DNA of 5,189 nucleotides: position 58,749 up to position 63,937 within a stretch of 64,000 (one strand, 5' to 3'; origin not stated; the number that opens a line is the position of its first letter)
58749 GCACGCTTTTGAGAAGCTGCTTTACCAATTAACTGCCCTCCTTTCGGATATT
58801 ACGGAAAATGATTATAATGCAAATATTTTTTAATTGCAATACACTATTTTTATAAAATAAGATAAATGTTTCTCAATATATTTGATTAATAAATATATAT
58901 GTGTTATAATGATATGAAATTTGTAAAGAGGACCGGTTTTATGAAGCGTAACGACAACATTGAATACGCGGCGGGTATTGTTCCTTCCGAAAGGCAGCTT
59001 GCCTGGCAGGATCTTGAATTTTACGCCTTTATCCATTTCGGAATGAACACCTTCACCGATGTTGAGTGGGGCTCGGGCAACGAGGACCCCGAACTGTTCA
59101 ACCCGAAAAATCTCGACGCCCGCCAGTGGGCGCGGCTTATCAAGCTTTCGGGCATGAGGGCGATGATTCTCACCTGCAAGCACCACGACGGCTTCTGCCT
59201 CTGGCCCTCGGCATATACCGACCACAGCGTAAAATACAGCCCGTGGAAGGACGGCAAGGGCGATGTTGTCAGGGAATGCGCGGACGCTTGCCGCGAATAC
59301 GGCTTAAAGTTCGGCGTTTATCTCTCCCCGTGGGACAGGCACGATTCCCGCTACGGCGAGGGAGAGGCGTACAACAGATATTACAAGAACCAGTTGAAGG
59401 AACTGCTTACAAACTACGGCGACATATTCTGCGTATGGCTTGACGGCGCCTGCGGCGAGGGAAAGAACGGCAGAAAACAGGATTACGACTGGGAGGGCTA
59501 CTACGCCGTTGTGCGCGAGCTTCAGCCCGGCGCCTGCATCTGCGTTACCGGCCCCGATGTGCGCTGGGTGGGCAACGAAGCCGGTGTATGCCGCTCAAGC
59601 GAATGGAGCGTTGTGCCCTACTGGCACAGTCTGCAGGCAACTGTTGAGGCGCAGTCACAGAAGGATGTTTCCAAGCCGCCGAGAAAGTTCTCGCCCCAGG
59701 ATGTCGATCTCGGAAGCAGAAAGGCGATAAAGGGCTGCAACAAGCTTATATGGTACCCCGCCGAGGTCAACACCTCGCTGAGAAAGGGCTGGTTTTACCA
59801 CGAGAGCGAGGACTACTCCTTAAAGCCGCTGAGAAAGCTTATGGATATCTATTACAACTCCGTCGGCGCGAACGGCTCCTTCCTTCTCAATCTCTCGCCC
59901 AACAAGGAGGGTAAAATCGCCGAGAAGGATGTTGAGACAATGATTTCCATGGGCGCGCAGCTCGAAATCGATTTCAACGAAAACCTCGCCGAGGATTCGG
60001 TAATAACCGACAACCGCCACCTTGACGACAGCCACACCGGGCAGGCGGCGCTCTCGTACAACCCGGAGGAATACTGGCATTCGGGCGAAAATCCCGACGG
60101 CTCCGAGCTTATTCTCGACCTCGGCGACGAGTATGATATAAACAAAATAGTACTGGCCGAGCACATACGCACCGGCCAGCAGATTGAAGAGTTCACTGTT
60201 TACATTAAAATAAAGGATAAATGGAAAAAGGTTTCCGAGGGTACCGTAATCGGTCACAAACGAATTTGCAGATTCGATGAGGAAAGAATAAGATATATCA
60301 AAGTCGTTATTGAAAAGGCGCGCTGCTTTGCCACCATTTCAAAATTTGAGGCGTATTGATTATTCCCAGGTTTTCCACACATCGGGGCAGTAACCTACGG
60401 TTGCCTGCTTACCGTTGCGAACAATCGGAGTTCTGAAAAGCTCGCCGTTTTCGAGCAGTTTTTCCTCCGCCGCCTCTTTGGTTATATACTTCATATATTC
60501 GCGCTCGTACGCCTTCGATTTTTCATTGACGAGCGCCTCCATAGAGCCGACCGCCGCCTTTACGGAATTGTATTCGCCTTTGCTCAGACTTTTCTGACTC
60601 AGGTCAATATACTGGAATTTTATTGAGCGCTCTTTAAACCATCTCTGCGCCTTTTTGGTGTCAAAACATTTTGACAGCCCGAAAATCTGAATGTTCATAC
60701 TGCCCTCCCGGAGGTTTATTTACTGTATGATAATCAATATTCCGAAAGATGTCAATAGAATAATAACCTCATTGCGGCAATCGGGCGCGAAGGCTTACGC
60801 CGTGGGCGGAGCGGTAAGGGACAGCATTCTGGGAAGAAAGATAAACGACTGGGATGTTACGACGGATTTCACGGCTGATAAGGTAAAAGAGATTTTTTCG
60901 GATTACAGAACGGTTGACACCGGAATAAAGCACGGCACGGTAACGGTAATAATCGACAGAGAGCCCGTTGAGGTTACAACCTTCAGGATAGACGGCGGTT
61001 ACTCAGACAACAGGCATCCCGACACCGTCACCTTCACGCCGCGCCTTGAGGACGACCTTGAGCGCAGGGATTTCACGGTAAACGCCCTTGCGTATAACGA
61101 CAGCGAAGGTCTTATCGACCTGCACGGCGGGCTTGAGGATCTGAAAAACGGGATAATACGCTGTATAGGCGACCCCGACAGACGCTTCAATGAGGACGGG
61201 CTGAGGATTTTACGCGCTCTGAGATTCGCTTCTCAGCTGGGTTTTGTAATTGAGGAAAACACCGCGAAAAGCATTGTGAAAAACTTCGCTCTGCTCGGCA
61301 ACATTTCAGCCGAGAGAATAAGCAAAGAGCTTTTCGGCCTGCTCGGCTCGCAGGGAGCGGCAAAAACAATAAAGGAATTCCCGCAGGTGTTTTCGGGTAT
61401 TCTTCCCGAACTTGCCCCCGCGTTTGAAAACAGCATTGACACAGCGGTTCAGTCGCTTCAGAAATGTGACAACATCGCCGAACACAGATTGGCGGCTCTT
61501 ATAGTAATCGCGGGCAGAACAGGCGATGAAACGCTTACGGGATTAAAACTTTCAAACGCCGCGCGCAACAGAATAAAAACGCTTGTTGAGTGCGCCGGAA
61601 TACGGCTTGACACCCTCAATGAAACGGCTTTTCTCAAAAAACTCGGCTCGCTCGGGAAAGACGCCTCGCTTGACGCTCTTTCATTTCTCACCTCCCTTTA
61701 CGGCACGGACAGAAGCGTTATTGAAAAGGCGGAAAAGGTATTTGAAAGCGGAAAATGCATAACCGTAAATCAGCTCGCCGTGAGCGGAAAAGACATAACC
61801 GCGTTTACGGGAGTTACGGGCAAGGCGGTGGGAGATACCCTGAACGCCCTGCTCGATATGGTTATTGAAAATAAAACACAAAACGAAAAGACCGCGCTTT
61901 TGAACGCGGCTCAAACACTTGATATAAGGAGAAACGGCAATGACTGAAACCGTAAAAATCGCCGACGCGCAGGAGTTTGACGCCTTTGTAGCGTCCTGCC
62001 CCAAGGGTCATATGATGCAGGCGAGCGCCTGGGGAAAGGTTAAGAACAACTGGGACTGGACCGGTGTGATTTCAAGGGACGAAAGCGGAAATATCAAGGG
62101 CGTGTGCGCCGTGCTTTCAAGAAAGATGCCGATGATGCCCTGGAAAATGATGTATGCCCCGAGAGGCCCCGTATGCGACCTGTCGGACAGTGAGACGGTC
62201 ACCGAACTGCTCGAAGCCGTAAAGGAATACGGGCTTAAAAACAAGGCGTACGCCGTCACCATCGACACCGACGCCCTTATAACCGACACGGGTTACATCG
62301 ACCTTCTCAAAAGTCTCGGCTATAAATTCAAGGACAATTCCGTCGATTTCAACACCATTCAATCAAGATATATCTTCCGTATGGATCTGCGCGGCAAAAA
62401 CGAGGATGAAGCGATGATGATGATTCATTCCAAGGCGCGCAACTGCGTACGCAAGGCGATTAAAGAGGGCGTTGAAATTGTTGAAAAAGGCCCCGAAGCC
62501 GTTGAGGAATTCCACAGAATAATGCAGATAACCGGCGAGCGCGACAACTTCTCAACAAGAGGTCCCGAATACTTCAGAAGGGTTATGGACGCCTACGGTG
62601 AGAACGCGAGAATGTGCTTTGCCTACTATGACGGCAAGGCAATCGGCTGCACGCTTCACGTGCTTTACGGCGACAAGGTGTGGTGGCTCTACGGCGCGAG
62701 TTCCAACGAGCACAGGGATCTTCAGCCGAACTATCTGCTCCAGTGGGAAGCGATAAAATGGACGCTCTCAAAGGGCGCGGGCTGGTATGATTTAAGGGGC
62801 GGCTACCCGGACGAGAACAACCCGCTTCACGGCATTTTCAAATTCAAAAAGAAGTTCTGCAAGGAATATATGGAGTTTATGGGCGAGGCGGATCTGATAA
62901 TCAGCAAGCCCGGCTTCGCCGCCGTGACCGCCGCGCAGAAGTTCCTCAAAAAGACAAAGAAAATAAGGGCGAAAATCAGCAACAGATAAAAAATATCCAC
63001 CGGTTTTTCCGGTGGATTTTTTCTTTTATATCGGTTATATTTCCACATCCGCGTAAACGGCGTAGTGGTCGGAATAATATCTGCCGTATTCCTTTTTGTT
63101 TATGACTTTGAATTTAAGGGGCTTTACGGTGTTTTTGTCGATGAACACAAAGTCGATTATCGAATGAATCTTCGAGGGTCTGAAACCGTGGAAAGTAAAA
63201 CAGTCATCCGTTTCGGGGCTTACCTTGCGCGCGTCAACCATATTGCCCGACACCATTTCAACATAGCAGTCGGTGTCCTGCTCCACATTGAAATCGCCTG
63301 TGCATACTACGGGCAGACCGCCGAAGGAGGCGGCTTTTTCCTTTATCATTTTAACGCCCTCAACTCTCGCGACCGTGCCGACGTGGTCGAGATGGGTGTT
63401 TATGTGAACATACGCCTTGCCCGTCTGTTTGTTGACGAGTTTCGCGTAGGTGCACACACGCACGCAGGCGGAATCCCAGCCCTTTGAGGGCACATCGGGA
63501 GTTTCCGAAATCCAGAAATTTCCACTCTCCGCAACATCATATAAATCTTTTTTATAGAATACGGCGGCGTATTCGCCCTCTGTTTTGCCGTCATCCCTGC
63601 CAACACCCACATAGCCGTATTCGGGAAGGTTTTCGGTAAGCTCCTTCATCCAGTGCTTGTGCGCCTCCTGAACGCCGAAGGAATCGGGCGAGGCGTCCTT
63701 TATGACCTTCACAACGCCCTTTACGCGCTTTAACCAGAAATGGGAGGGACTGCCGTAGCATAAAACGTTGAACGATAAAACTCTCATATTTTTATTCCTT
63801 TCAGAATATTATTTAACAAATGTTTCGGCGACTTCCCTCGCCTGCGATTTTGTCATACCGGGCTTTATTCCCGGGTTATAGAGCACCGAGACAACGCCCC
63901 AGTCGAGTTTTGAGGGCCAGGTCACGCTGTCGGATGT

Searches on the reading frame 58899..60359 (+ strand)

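Call 57: search_protein_families(library=pfam, proteins=[window:58899-60359:+], max_evalue=0.00001)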
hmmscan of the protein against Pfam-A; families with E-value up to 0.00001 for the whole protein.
window:58899-60359:+ (486 aa): 3 families
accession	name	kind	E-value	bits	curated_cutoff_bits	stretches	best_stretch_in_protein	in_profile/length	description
PF01120.23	Alpha_L_fucos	-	1.6e-39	136.7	25.2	1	65-356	87-341/345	Alpha-L-fucosidase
PF00754.31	F5_F8_type_C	-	2.2e-10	41.2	28.2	1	373-473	6-114/127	F5/8 type C domain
PF22633.2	F5_F8_type_C_2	-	1.7e-07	32.2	27.8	1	389-469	7-91/91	NedA-like, galactose-binding domain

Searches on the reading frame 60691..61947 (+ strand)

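Call 57: search_protein_families(library=pfam, proteins=[window:60691-61947:+], max_evalue=0.00001)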
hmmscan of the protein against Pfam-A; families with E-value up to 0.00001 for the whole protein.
window:60691-61947:+ (418 aa): 3 families
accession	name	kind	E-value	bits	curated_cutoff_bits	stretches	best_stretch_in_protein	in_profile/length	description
PF01743.26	PolyA_pol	-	3.8e-38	131.1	23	1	35-157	1-126/126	Poly A polymerase head domain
PF13735.12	tRNA_NucTran2_2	-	1.9e-08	34.9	27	1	277-406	23-148/149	tRNA nucleotidyltransferase domain 2 putative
PF12627.12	PolyA_pol_RNAbd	-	5.8e-08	32.8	22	1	184-241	1-60/64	Probable RNA and SrmB- binding site of polymerase A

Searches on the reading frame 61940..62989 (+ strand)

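Call 58: search_protein_families(library=pfam, proteins=[window:61940-62989:+], max_evalue=0.001)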
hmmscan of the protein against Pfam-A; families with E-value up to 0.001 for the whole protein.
window:61940-62989:+ (349 aa): 2 families
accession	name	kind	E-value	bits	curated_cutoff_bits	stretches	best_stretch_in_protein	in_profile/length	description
PF02388.22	FemAB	-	6.8e-58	196.9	24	2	10-231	3-239/406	FemAB family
PF13480.13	Acetyltransf_6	-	1.1e-15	58.4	22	1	165-289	2-138/143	Acetyltransferase (GNAT) domain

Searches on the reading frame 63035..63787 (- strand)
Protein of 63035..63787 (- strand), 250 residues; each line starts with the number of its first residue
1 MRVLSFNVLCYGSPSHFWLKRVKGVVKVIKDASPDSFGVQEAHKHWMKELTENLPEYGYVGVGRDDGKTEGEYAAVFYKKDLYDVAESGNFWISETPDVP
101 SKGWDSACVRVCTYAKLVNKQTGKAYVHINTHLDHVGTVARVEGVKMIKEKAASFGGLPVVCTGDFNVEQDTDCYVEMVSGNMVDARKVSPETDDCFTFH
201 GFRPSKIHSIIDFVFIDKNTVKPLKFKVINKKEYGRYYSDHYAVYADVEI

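Call 58: search_protein_families(library=pfam, proteins=[window:63035-63787:-], max_evalue=0.001)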
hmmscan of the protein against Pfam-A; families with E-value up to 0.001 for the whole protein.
window:63035-63787:- (250 aa): 1 family
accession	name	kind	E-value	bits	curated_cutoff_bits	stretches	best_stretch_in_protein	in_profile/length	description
PF03372.29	Exo_endo_phos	-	5.6e-09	36.5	24.5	1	4-241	1-225/225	Endonuclease/Exonuclease/phosphatase family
